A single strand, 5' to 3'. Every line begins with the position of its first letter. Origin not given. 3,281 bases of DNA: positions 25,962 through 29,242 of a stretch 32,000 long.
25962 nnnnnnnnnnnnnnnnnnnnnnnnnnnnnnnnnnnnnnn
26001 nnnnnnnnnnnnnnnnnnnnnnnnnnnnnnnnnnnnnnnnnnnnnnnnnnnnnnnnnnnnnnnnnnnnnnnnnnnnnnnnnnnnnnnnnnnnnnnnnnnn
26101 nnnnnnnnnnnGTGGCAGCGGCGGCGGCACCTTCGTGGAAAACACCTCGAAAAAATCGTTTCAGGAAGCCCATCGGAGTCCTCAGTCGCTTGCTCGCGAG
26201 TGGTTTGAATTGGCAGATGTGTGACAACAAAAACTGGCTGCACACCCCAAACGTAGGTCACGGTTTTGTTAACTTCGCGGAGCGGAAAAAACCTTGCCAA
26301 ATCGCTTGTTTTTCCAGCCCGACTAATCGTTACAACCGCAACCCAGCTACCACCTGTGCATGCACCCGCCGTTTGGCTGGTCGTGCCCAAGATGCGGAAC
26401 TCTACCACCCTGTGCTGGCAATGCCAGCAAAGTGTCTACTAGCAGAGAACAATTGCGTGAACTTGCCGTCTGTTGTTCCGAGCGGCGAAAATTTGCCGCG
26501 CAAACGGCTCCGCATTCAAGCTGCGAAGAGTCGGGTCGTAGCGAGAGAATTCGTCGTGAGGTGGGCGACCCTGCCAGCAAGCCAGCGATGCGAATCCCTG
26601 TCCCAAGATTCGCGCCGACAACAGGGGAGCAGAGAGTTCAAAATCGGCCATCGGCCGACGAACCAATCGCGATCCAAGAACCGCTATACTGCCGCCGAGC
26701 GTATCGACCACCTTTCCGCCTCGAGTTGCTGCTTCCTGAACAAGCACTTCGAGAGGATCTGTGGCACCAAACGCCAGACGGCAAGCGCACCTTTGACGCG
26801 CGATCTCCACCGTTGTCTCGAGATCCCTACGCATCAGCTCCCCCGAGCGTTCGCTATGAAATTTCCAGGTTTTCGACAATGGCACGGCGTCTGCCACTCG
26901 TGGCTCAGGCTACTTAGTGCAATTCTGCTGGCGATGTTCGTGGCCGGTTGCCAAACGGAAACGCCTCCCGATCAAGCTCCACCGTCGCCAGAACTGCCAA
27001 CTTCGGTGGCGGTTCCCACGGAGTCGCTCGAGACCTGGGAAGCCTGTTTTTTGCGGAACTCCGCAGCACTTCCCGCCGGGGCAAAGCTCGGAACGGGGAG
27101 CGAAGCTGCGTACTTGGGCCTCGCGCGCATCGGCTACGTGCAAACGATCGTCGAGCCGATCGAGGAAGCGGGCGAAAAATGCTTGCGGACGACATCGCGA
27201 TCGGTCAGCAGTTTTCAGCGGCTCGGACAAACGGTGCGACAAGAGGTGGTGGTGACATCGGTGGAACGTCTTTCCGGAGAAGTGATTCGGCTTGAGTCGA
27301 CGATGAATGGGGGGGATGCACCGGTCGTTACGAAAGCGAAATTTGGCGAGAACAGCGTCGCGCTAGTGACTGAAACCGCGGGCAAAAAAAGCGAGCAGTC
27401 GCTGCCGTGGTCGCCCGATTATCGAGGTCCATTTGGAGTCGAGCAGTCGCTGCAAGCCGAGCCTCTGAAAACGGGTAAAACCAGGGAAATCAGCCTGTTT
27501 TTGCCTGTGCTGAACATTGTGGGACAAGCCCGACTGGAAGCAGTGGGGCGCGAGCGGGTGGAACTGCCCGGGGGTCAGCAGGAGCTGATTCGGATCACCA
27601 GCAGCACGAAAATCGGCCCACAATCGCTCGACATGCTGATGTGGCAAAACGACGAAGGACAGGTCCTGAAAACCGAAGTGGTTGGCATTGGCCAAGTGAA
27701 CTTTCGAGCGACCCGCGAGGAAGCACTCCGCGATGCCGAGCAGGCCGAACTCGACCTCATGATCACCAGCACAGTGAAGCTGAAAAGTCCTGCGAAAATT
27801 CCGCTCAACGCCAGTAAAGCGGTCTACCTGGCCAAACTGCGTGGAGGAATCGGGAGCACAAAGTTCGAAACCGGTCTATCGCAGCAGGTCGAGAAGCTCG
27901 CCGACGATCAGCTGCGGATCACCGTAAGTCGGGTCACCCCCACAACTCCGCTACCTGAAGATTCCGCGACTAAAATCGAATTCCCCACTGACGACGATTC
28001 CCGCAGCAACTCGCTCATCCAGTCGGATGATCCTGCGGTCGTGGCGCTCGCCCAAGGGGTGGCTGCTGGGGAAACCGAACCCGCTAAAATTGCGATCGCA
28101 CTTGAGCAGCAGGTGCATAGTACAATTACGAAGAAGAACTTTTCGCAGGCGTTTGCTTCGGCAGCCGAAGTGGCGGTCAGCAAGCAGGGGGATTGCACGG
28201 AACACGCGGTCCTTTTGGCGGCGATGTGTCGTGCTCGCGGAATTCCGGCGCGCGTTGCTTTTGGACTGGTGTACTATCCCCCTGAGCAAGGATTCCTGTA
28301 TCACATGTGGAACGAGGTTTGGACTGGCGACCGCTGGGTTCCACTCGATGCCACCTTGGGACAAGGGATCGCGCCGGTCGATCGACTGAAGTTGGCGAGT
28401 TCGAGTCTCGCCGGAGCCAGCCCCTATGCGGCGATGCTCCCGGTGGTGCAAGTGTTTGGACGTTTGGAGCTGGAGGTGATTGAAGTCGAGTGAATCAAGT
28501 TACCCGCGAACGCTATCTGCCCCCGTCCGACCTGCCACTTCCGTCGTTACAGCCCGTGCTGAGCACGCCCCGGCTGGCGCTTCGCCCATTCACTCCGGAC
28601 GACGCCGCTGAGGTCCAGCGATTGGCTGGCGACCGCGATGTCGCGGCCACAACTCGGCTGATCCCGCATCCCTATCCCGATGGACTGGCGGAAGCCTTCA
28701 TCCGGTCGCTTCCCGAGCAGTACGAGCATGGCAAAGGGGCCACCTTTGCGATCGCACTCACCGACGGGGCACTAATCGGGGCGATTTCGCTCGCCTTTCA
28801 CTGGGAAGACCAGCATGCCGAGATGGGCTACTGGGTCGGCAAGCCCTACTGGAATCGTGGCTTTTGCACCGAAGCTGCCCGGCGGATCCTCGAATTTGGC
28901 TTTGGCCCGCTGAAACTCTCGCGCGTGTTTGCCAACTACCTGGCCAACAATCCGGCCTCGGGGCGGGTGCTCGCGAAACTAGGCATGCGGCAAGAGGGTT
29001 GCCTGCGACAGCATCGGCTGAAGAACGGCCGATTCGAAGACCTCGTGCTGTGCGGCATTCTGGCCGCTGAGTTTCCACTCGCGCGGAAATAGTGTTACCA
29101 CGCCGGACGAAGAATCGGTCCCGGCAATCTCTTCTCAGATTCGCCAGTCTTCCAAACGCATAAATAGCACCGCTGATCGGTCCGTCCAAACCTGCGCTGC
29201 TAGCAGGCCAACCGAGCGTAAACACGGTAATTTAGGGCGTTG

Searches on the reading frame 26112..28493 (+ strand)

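Call 71: search_protein_families(library=pfam, proteins=[window:26112-28493:+], max_evalue=0.00001)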
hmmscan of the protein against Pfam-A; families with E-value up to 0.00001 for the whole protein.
window:26112-28493:+ (793 aa): 2 families
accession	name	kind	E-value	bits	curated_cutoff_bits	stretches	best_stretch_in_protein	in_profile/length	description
PF01841.26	Transglut_core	-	8.6e-22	77.9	23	1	645-747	2-108/108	Transglutaminase-like superfamily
PF13471.12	Transglut_core3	-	2.6e-07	31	26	1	667-739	31-98/117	Transglutaminase-like superfamily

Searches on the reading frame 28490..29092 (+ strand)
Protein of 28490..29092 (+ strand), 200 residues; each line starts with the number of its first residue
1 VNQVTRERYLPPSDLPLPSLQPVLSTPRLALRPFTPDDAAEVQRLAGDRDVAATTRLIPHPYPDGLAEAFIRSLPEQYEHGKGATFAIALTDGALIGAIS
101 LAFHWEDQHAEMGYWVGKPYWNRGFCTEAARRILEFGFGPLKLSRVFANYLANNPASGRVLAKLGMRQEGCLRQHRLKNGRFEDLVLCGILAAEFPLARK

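Call 71: search_protein_families(library=pfam, proteins=[window:28490-29092:+], max_evalue=0.00001)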
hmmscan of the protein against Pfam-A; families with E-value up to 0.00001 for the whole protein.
window:28490-29092:+ (200 aa): 2 families
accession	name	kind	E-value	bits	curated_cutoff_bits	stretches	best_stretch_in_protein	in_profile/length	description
PF13302.13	Acetyltransf_3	-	5.2e-33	115.1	25.4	1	28-167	1-138/138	Acetyltransferase (GNAT) domain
PF00583.31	Acetyltransf_1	-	8.2e-11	42.6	20.7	1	73-166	23-116/116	Acetyltransferase (GNAT) family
